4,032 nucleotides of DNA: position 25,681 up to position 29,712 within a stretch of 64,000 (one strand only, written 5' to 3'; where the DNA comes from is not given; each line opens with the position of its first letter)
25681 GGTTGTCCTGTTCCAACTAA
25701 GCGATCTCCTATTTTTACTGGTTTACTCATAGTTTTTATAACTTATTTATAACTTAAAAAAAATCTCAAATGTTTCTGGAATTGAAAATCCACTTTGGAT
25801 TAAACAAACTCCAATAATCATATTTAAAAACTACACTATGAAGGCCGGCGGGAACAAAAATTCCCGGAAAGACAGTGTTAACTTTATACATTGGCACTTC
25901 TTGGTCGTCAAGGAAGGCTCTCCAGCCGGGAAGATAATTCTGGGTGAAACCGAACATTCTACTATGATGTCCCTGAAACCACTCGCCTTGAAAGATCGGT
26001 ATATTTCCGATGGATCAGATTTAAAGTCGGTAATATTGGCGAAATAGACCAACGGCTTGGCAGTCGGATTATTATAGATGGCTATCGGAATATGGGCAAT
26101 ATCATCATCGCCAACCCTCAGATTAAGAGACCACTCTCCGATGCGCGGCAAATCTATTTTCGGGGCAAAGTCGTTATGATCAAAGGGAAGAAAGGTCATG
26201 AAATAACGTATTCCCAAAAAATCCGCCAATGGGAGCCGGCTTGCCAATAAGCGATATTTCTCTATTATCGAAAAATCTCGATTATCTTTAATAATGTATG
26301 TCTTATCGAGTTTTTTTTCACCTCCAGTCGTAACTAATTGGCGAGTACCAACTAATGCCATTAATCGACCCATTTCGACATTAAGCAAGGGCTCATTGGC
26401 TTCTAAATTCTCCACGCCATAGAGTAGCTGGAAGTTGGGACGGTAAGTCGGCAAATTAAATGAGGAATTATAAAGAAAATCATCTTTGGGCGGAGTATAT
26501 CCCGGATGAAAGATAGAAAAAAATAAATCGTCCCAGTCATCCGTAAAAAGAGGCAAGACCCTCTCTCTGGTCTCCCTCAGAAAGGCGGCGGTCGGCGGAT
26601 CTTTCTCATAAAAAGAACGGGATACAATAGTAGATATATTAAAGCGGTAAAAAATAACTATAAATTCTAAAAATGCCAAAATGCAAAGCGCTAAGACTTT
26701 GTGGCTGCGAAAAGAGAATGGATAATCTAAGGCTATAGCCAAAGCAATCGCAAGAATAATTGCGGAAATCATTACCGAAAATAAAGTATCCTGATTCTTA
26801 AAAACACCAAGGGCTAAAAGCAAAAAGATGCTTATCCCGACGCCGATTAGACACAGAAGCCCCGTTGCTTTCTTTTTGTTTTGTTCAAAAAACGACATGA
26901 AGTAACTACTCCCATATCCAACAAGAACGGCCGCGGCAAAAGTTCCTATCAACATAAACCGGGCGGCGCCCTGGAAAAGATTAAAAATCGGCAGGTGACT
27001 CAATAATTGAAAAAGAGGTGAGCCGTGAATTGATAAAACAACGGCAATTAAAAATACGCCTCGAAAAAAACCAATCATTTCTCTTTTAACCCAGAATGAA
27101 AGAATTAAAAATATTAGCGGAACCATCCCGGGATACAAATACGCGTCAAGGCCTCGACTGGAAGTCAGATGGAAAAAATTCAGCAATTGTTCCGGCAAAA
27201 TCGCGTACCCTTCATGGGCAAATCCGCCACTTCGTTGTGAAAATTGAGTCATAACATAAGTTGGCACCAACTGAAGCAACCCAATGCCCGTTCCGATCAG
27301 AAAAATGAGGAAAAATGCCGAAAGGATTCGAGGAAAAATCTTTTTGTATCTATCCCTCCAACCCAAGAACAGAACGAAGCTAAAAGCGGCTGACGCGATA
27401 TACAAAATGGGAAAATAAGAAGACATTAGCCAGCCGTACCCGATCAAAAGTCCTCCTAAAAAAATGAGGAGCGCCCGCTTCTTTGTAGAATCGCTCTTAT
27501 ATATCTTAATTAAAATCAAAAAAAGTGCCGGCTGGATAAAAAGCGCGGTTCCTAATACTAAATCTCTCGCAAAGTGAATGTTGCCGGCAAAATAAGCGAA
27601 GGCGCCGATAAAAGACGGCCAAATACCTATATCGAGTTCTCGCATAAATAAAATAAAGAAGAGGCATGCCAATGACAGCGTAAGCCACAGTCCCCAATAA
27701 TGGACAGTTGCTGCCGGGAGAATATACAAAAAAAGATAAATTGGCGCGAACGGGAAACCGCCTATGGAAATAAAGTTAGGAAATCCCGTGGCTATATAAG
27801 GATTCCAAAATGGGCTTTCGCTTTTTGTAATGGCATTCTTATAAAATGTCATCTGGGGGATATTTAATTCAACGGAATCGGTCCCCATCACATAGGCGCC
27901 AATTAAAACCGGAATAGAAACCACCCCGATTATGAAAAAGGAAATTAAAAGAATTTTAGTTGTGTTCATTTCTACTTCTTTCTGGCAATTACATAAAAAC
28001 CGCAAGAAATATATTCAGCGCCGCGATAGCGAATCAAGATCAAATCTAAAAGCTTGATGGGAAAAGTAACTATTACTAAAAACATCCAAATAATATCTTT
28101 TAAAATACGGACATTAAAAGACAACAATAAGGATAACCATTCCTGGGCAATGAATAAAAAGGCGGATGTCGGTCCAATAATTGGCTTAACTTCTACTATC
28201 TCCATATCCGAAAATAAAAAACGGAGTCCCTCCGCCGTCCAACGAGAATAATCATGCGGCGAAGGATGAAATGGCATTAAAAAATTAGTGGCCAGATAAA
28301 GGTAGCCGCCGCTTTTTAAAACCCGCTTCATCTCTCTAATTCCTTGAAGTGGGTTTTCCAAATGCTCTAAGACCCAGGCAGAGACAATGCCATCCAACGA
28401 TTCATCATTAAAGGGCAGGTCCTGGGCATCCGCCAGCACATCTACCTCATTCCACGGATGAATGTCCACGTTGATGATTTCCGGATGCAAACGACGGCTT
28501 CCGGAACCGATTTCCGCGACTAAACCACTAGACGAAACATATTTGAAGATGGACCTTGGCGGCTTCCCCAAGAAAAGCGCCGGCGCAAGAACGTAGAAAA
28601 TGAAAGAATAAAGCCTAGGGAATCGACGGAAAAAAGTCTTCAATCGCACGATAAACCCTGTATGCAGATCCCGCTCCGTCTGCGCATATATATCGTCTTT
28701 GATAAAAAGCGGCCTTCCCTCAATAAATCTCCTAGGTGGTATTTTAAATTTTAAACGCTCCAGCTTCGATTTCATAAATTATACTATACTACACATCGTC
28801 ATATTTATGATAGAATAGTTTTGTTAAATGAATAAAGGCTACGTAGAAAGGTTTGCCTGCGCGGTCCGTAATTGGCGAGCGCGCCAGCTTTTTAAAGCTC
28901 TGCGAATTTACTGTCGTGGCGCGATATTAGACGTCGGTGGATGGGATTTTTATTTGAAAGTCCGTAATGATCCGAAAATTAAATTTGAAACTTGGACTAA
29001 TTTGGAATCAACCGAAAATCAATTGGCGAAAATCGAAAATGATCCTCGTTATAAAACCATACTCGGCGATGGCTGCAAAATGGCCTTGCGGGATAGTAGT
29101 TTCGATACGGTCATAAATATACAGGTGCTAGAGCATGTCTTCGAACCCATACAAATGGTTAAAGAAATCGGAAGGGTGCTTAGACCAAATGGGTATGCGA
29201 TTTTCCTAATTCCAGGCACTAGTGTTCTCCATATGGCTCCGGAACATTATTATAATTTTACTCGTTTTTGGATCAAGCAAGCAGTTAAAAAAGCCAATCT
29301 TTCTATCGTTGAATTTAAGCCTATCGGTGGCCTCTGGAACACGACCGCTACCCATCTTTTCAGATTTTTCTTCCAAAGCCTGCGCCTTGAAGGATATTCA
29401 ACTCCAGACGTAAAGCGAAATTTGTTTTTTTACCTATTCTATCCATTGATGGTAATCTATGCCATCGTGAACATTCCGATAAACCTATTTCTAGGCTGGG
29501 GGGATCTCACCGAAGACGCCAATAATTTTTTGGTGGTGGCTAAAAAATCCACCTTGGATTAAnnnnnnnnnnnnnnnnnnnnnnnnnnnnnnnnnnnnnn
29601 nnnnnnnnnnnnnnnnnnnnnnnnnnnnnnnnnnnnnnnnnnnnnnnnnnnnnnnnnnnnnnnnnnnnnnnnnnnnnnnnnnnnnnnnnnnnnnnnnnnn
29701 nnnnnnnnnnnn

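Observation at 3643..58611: About 55-kb composite glycan-biosynthesis island with three nucleotide-sugar routes, more than nine methyltransferases and four GT-C-type transferases, next to a giant Thr/Ser-rich PG-binding surface protein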

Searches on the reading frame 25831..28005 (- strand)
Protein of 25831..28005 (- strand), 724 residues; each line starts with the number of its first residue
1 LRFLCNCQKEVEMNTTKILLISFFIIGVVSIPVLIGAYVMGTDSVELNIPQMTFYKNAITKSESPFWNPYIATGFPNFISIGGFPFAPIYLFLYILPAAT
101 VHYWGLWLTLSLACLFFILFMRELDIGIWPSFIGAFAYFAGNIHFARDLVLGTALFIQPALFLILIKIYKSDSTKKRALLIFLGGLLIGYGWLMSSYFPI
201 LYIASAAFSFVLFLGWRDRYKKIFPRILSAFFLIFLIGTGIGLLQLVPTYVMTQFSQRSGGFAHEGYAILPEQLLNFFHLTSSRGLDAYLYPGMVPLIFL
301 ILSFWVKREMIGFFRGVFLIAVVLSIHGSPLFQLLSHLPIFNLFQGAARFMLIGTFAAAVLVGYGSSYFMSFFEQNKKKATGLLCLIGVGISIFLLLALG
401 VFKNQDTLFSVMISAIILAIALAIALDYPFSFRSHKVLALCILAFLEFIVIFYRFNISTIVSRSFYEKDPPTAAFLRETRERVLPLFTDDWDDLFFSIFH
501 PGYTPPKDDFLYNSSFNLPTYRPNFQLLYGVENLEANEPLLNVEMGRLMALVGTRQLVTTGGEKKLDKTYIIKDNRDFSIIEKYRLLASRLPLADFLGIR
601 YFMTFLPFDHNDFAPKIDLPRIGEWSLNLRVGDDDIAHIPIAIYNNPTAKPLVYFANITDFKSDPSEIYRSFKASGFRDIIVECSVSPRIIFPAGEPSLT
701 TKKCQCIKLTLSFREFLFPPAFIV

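Call 7: search_protein_families(library=pfam, proteins=[window:25831-28005:-], max_evalue=0.001)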
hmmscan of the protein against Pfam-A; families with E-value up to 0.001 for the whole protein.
window:25831-28005:- (724 aa): 0 families

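Call 10: search_protein_families(library=pfam, proteins=[window:25831-28005:-], max_evalue=1)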
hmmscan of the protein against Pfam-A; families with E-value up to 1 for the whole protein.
window:25831-28005:- (724 aa): 0 families

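Call 16: search_protein_families(library=ncbifam, proteins=[window:25831-28005:-], max_evalue=1)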
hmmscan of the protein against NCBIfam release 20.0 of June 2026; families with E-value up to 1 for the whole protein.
window:25831-28005:- (724 aa): 0 families

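Call 85: search_protein_families(library=pfam, proteins=[P0003, L002:13890-16199:+], max_evalue=0.001)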
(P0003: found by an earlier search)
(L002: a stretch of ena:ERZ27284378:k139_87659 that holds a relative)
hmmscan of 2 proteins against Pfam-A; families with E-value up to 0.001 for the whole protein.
P0003 (772 aa): 1 family
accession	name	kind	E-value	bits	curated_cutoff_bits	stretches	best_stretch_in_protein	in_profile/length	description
PF09586.16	YfhO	-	1.8e-09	37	28.5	1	698-760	760-823/835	Bacterial membrane protein YfhO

L002:13890-16199:+ (769 aa): 1 family
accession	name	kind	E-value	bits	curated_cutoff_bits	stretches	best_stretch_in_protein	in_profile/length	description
PF09586.16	YfhO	-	6.3e-12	45.1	28.5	2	699-752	769-823/835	Bacterial membrane protein YfhO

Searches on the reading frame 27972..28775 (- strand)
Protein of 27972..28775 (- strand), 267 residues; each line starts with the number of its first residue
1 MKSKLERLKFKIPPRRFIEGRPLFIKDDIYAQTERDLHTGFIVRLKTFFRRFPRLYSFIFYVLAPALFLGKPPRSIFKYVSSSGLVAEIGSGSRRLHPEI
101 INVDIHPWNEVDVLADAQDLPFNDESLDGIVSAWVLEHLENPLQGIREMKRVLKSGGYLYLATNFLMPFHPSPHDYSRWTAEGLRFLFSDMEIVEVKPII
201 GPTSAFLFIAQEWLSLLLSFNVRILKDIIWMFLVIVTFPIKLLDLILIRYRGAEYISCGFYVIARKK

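Call 7: search_protein_families(library=pfam, proteins=[window:27972-28775:-], max_evalue=0.001)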
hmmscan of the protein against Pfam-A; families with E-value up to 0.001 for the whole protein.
window:27972-28775:- (267 aa): 7 families
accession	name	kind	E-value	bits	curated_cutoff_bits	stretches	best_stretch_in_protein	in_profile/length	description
PF08241.18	Methyltransf_11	-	3.4e-14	53.7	21.2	1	113-161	47-95/95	Methyltransferase domain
PF13649.12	Methyltransf_25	-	3.5e-07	31.3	27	1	114-157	52-97/97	Methyltransferase domain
PF13489.12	Methyltransf_23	-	1.2e-06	28.8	27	1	97-180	44-133/164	Methyltransferase domain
PF05148.21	Methyltransf_8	-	1.3e-06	28.9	27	1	83-162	73-157/219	Hypothetical methyltransferase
PF13847.12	Methyltransf_31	-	9.8e-06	25.8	27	1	115-162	61-110/145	Methyltransferase domain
PF01209.24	Ubie_methyltran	-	3.2e-05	23.9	20.1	1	113-161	103-151/233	ubiE/COQ5 methyltransferase family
PF08242.18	Methyltransf_12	-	8.5e-05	23.7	30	1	112-159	52-98/98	Methyltransferase domain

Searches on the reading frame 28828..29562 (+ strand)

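Call 7: search_protein_families(library=pfam, proteins=[window:28828-29562:+], max_evalue=0.001)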
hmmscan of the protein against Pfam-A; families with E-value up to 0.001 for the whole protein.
window:28828-29562:+ (244 aa): 5 families
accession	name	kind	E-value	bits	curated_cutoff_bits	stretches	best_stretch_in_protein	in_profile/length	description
PF08241.18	Methyltransf_11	-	2.6e-12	47.6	21.2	1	59-126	24-95/95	Methyltransferase domain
PF13649.12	Methyltransf_25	-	3.1e-06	28.2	27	1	70-122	43-97/97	Methyltransferase domain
PF13489.12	Methyltransf_23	-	5.7e-06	26.6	27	1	88-161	78-162/164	Methyltransferase domain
PF13847.12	Methyltransf_31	-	9.2e-06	25.8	27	1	74-126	55-109/145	Methyltransferase domain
PF08242.18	Methyltransf_12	-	1.7e-05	25.9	30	1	81-123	57-97/98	Methyltransferase domain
